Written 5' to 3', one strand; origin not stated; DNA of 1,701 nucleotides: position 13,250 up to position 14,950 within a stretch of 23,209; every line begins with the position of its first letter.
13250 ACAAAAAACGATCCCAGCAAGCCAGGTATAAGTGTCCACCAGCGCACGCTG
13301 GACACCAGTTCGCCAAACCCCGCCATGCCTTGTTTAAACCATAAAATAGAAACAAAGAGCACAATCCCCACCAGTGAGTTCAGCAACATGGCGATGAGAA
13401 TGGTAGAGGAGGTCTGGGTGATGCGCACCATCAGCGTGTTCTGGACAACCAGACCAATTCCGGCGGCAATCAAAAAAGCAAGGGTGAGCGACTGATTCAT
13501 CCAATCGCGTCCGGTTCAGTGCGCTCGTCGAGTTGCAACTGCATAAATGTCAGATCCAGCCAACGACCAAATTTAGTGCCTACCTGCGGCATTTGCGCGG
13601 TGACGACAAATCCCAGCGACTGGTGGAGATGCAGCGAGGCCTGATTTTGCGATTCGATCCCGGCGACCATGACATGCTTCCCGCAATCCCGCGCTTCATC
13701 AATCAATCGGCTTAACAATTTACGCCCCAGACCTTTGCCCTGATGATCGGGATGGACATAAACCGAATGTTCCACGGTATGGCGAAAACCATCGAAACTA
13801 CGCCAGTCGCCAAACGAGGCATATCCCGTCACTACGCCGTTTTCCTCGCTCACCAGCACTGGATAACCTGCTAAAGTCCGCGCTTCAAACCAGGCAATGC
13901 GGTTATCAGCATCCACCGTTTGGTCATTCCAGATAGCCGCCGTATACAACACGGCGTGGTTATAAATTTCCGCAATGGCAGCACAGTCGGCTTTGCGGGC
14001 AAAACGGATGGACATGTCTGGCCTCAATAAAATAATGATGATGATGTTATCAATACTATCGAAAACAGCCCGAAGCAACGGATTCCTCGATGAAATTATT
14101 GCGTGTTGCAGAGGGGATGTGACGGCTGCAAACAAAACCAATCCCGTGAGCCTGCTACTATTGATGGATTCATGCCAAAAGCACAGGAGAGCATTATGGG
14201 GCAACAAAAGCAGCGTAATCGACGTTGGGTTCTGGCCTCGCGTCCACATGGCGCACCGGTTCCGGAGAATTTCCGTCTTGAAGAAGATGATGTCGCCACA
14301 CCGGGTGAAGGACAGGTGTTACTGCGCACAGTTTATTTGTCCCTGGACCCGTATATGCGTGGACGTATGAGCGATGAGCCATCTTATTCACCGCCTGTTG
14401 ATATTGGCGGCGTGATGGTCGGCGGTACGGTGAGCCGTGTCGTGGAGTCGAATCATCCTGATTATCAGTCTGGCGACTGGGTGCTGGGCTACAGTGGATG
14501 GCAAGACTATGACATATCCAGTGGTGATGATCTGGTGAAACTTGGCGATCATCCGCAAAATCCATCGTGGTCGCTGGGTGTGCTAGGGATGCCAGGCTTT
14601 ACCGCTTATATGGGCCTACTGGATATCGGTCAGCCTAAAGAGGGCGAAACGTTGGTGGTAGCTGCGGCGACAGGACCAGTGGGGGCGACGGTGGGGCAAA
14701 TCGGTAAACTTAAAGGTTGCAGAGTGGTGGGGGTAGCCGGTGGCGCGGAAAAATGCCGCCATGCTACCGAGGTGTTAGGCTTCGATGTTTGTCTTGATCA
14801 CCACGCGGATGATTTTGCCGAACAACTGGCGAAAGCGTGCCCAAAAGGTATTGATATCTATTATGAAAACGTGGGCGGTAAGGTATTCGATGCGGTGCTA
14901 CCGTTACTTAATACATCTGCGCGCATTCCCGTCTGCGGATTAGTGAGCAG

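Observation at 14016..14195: AT-rich run with tandem ATG/GAT triplets in the mnaT/curA divergent region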

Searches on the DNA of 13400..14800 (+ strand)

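Call 3: search_dna_similar(query=window:13400-14800:+, collection=ecoli_genomes, mode=near, max_rows=30, rows=spread)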
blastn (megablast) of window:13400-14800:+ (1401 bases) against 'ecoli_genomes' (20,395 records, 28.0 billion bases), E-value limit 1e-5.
Records with a match: 5415; places in all: 5418; records where one place covers at least 80% of the query: 4366.
Genomes with a match: 5414 of 5426; with a place that covers at least 80% of the query: 4366. Places per genome that has any: lowest 1, median 1, highest 2. On chromosomes: 5412 places; on plasmids: 6.
Best place of each record, by identity: >=99% 1082; 95-99% 4333.
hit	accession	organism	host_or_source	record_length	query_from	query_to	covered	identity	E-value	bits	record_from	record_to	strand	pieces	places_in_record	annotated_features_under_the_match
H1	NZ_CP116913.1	Escherichia coli strain MLI023K1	Homo sapiens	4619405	1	1401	100%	99.9%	0e+0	2582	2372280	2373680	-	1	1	curA: NADPH-dependent curcumin/dihydrocurcumin reductase | mnaT: GNAT family N-acetyltransferase | ydcZ: DMT family transporter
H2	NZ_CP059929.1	Escherichia coli strain 162.2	Turkey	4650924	1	1401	100%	99.9%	0e+0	2577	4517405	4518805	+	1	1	curA: NADPH-dependent curcumin/dihydrocurcumin reductase | mnaT: GNAT family N-acetyltransferase | ydcZ: DMT family transporter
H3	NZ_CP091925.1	Escherichia coli strain JNQH497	Homo sapiens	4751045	1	1401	100%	99.9%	0e+0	2577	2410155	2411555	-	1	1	curA: NADPH-dependent curcumin/dihydrocurcumin reductase | mnaT: GNAT family N-acetyltransferase | ydcZ: DMT family transporter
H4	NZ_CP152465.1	Escherichia coli strain Sel(0 hit star)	not applicable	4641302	1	1401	100%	99.9%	0e+0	2577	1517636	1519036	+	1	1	curA: NADPH-dependent curcumin/dihydrocurcumin reductase | mnaT: GNAT family N-acetyltransferase | ydcZ: DMT family transporter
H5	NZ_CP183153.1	Escherichia coli strain 572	Homo sapiens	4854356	1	1401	100%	99.9%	0e+0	2577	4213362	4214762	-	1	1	curA: NADPH-dependent curcumin/dihydrocurcumin reductase | mnaT: GNAT family N-acetyltransferase | ydcZ: DMT family transporter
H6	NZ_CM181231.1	Escherichia coli strain C600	Homo sapiens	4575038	1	1401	100%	99.9%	0e+0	2577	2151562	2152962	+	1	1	curA: NADPH-dependent curcumin/dihydrocurcumin reductase | mnaT: GNAT family N-acetyltransferase | ydcZ: DMT family transporter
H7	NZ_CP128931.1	Escherichia coli strain TUM9757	missing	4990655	1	1401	100%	98.6%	0e+0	2475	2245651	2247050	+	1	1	curA: NADPH-dependent curcumin/dihydrocurcumin reductase | mnaT: GNAT family N-acetyltransferase | ydcZ: DMT family transporter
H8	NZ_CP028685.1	Escherichia coli strain 111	cattle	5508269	1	1401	100%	98.1%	0e+0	2444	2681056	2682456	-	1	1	curA: NADPH-dependent curcumin/dihydrocurcumin reductase | mnaT: GNAT family N-acetyltransferase | ydcZ: DMT family transporter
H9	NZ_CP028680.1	Escherichia coli strain 113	cattle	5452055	1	1401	100%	98.1%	0e+0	2438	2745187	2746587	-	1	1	curA: NADPH-dependent curcumin/dihydrocurcumin reductase | mnaT: GNAT family N-acetyltransferase | ydcZ: DMT family transporter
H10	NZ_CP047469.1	Escherichia coli strain DY612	pig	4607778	1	1401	100%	97.9%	0e+0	2425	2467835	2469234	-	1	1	curA: NADPH-dependent curcumin/dihydrocurcumin reductase | mnaT: GNAT family N-acetyltransferase | ydcZ: DMT family transporter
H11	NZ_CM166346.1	Escherichia coli strain CH4799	Homo sapiens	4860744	1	1401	100%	97.6%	0e+0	2405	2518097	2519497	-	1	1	curA: NADPH-dependent curcumin/dihydrocurcumin reductase | mnaT: GNAT family N-acetyltransferase | ydcZ: DMT family transporter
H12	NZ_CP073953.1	Escherichia coli strain MB49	Poultry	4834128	1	1401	100%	97.5%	0e+0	2394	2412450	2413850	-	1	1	curA: NADPH-dependent curcumin/dihydrocurcumin reductase | mnaT: GNAT family N-acetyltransferase | ydcZ: DMT family transporter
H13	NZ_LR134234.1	Escherichia coli strain NCTC8623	missing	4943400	1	1401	100%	97.5%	0e+0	2394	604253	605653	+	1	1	curA: NADPH-dependent curcumin/dihydrocurcumin reductase | mnaT: GNAT family N-acetyltransferase | ydcZ: DMT family transporter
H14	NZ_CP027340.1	Escherichia coli strain 2015C-3121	Homo sapiens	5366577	1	1401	100%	97.4%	0e+0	2383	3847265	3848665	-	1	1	curA: NADPH-dependent curcumin/dihydrocurcumin reductase | mnaT: GNAT family N-acetyltransferase | ydcZ: DMT family transporter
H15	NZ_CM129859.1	Escherichia coli strain SW07096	wastewater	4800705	1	1401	100%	97.4%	0e+0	2383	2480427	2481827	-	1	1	curA: NADPH-dependent curcumin/dihydrocurcumin reductase | mnaT: GNAT family N-acetyltransferase | ydcZ: DMT family transporter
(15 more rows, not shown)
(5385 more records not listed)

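Call 32: search_dna_similar(query=window:14006-14105:+, collection=ecoli_genomes, mode=distant, max_rows=60, rows=spread)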
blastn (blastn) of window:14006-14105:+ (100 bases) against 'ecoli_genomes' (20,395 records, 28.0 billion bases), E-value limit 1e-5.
Records with a match: 5415; places in all: 5416; records where one place covers at least 80% of the query: 5414.
Genomes with a match: 5414 of 5426; with a place that covers at least 80% of the query: 5413. Places per genome that has any: lowest 1, median 1, highest 2. On chromosomes: 5410 places; on plasmids: 6.
Best place of each record, by identity: >=99% 3505; 95-99% 1884; 90-95% 26.
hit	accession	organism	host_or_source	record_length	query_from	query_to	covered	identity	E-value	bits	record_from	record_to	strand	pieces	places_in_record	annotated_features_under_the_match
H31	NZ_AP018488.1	Escherichia coli O157:H7 strain PV15-279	Homo sapiens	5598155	1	100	100%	100.0%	4e-43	181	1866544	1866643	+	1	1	mnaT: GNAT family N-acetyltransferase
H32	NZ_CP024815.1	Escherichia coli strain CREC-629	Homo sapiens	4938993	1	100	100%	100.0%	4e-43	181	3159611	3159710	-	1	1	mnaT: GNAT family N-acetyltransferase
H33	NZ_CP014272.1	Escherichia coli K-12 strain K-12 C3026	laboratory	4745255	1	100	100%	100.0%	4e-43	181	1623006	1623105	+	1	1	mnaT: GNAT family N-acetyltransferase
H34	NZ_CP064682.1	Escherichia coli K-12 strain BZKR2G40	not applicable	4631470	1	100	100%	100.0%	4e-43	181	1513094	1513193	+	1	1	mnaT: GNAT family N-acetyltransferase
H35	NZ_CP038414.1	Escherichia coli O157:H7 strain 17B6-2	cattle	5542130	1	100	100%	100.0%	4e-43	181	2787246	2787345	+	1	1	mnaT: GNAT family N-acetyltransferase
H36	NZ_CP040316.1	Escherichia coli strain CV261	cattle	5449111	1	100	100%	100.0%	4e-43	181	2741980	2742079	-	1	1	mnaT: GNAT family N-acetyltransferase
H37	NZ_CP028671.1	Escherichia coli strain 116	cattle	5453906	1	100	100%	100.0%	4e-43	181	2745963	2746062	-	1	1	mnaT: GNAT family N-acetyltransferase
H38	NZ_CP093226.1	Escherichia coli strain EC-16-35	Homo sapiens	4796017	1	100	100%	100.0%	4e-43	181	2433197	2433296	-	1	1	mnaT: GNAT family N-acetyltransferase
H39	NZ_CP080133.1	Escherichia coli strain PK8277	chicken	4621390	1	100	100%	100.0%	4e-43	181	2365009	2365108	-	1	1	mnaT: GNAT family N-acetyltransferase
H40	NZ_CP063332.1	Escherichia coli strain BS74R-D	Homo sapiens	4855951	1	100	100%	100.0%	4e-43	181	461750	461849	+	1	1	mnaT: GNAT family N-acetyltransferase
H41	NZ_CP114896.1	Escherichia coli strain CM93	not applicable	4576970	1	100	100%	100.0%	4e-43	181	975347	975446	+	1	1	mnaT: GNAT family N-acetyltransferase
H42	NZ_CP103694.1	Escherichia coli strain ST12468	Homo sapiens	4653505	1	100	100%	100.0%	4e-43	181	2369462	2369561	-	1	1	mnaT: GNAT family N-acetyltransferase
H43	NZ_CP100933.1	Escherichia coli strain ET665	Hoplobatrachus rugulosus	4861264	1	100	100%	100.0%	4e-43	181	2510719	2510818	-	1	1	mddA: L-methionine sulfoximine/L-methionine sulfone acetyltransferase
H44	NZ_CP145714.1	Escherichia coli strain S1-CAM-01-A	Homo sapiens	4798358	1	100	100%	100.0%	4e-43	181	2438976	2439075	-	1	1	mnaT: GNAT family N-acetyltransferase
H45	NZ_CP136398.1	Escherichia coli strain DCM200-113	missing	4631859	1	100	100%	100.0%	4e-43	181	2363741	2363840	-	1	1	mnaT: GNAT family N-acetyltransferase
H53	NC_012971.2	Escherichia coli BL21(DE3) strain BL21(DE3)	-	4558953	1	100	100%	99.0%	2e-41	177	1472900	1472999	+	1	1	mnaT: GNAT family N-acetyltransferase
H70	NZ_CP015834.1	Escherichia coli strain MS6198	Homo sapiens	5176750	1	100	100%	98.0%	2e-40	172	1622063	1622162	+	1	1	mnaT: GNAT family N-acetyltransferase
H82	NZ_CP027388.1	Escherichia coli strain 2011C-4251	Homo sapiens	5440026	1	100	100%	97.1%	7e-40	171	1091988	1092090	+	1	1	mnaT: GNAT family N-acetyltransferase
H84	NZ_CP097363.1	Escherichia coli strain AGR6137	water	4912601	1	100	100%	97.0%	9e-39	168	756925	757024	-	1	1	mnaT: GNAT family N-acetyltransferase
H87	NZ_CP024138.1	Escherichia coli strain 14EC020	clinical patient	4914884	1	100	100%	96.0%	1e-37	163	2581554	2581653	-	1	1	mnaT: GNAT family N-acetyltransferase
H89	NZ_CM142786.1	Escherichia coli strain GPEC1210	chicken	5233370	1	100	100%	96.0%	1e-37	163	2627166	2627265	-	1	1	mnaT: GNAT family N-acetyltransferase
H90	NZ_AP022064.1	Escherichia coli strain WP4-W18-ESBL-08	-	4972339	1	63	63%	98.4%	2e-21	110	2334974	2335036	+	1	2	mnaT: GNAT family N-acetyltransferase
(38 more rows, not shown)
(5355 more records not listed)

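Call 33: get_annotated_region(hit=H82, flank=150)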
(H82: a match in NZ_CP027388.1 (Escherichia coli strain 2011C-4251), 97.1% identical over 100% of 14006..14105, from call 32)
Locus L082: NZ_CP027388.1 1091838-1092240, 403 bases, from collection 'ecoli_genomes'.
description: Escherichia coli strain 2011C-4251 chromosome, complete genome
organism: Escherichia coli strain 2011C-4251 (NCBI taxid 562)
replicon: chromosome; assembly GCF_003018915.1
host: Homo sapiens; source: missing; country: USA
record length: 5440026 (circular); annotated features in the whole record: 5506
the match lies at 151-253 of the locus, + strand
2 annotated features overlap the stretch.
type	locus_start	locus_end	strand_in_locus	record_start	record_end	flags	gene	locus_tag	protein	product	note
CDS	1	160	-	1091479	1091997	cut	mnaT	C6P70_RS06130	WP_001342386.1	GNAT family N-acetyltransferase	-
CDS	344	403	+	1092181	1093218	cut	curA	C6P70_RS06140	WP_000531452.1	NADPH-dependent curcumin/dihydrocurcumin reductase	-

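Call 34: get_annotated_region(hit=H87, flank=150)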
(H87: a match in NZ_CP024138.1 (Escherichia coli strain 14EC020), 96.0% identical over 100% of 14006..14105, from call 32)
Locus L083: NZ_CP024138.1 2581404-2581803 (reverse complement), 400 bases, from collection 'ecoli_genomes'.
description: Escherichia coli strain 14EC020 chromosome, complete genome
organism: Escherichia coli strain 14EC020 (NCBI taxid 562)
replicon: chromosome; assembly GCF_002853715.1
host: -; source: clinical patient; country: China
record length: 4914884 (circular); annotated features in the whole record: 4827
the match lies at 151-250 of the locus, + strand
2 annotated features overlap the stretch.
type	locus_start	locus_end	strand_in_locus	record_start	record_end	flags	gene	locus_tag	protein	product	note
CDS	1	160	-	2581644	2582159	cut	mnaT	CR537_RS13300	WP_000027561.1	GNAT family N-acetyltransferase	-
CDS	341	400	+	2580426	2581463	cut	curA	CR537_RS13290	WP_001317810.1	NADPH-dependent curcumin/dihydrocurcumin reductase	-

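Call 35: get_annotated_region(hit=H89, flank=150)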
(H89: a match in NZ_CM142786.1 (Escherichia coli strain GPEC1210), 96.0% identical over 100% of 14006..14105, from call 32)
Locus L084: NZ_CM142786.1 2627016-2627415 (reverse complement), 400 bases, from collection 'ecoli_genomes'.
description: Escherichia coli strain GPEC1210 chromosome, whole genome shotgun sequence
organism: Escherichia coli strain GPEC1210 (NCBI taxid 562)
replicon: chromosome; assembly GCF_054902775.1
host: -; source: chicken; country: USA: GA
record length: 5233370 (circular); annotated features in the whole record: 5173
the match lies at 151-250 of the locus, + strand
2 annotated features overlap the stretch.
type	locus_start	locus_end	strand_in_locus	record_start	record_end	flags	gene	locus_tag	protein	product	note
CDS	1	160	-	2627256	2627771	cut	mnaT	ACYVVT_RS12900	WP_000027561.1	GNAT family N-acetyltransferase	-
CDS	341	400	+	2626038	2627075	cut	curA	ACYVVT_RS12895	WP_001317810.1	NADPH-dependent curcumin/dihydrocurcumin reductase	-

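Call 36: get_annotated_region(hit=H84, flank=150)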
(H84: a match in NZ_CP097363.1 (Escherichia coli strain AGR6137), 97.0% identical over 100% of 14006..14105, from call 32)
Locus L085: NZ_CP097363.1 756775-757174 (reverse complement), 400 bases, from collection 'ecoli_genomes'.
description: Escherichia coli strain AGR6137 chromosome, complete genome
organism: Escherichia coli strain AGR6137 (NCBI taxid 562)
replicon: chromosome; assembly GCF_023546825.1
host: -; source: water; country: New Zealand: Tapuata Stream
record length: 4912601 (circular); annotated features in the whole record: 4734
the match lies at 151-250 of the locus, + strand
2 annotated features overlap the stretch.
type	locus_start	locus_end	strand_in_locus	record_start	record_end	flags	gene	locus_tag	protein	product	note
CDS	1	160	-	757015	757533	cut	mnaT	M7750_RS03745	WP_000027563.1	GNAT family N-acetyltransferase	-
CDS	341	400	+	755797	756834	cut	curA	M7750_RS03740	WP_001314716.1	NADPH-dependent curcumin/dihydrocurcumin reductase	-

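Call 37: get_annotated_region(hit=H70, flank=150)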
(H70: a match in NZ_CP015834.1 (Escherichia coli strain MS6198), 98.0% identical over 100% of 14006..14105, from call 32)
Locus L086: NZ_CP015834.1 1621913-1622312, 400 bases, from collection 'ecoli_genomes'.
description: Escherichia coli strain MS6198 chromosome, complete genome
organism: Escherichia coli strain MS6198 (NCBI taxid 562)
replicon: chromosome; assembly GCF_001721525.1
host: Homo sapiens; source: urine; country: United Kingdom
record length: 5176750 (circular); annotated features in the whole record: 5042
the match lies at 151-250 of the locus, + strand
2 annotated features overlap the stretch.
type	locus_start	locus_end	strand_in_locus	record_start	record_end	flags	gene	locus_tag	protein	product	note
CDS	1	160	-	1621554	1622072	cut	mnaT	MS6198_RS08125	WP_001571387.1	GNAT family N-acetyltransferase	-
CDS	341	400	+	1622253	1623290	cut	curA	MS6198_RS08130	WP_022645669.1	NADPH-dependent curcumin/dihydrocurcumin reductase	-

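Call 38: get_annotated_region(hit=H53, flank=150)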
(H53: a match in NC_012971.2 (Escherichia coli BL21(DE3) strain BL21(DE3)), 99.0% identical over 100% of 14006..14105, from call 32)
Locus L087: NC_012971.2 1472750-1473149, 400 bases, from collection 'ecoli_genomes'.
description: Escherichia coli BL21(DE3), complete sequence
organism: Escherichia coli BL21(DE3) strain BL21(DE3) (NCBI taxid 469008)
replicon: chromosome; assembly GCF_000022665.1
host: -; source: -; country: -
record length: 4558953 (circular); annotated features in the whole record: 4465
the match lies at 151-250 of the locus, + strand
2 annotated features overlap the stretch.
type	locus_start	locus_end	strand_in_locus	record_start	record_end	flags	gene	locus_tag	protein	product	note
CDS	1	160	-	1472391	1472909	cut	mnaT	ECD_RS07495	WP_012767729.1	GNAT family N-acetyltransferase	-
CDS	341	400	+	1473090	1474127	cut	curA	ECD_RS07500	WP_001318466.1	NADPH-dependent curcumin/dihydrocurcumin reductase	-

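Call 39: get_annotated_region(hit=H90, flank=300)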
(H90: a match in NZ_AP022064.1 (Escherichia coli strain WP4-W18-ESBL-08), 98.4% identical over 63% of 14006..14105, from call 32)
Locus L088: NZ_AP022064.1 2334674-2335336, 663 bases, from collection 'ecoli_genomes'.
description: Escherichia coli strain WP4-W18-ESBL-08 chromosome, complete genome
organism: Escherichia coli strain WP4-W18-ESBL-08 (NCBI taxid 562)
replicon: chromosome; assembly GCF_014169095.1
host: -; source: -; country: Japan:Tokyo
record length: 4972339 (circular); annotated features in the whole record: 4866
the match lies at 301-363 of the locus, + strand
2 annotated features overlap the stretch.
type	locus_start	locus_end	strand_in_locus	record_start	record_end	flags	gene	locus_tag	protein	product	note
CDS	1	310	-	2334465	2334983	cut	mnaT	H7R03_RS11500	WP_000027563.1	GNAT family N-acetyltransferase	-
CDS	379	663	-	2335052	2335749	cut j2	-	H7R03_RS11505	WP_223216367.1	IS1 family transposase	programmed frameshift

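Call 57: search_dna_similar(query=window:14030-14069:+, collection=ecoli_genomes, mode=distant, max_rows=5, max_evalue=0.001)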
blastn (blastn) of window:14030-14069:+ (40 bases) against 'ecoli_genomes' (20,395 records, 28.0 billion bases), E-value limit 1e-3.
Records with a match: 5415; places in all: 5415; records where one place covers at least 80% of the query: 5415.
Genomes with a match: 5414 of 5426; with a place that covers at least 80% of the query: 5414. Places per genome that has any: lowest 1, median 1, highest 2. On chromosomes: 5409 places; on plasmids: 6.
Best place of each record, by identity: >=99% 4559; 95-99% 856.
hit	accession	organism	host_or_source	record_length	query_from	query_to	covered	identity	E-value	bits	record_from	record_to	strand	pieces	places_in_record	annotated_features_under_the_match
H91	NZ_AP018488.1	Escherichia coli O157:H7 strain PV15-279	Homo sapiens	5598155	1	40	100%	100.0%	2e-11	73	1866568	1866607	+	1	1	none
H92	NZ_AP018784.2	Escherichia coli strain SK1144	-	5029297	1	40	100%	100.0%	2e-11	73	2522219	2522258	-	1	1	none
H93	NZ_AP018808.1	Escherichia coli strain E2865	Bos taurus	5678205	1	40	100%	100.0%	2e-11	73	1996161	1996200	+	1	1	none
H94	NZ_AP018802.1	Escherichia coli strain E2863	Bos taurus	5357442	1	40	100%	100.0%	2e-11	73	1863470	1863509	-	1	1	none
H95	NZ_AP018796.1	Escherichia coli strain E2855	Bos taurus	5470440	1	40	100%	100.0%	2e-11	73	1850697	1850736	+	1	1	none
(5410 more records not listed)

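Call 59: search_rna_families(source=window, start=13800, end=14400, threshold=evalue, max_evalue=1)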
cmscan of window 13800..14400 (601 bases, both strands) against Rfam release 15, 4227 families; matches with E-value up to 1: 0.
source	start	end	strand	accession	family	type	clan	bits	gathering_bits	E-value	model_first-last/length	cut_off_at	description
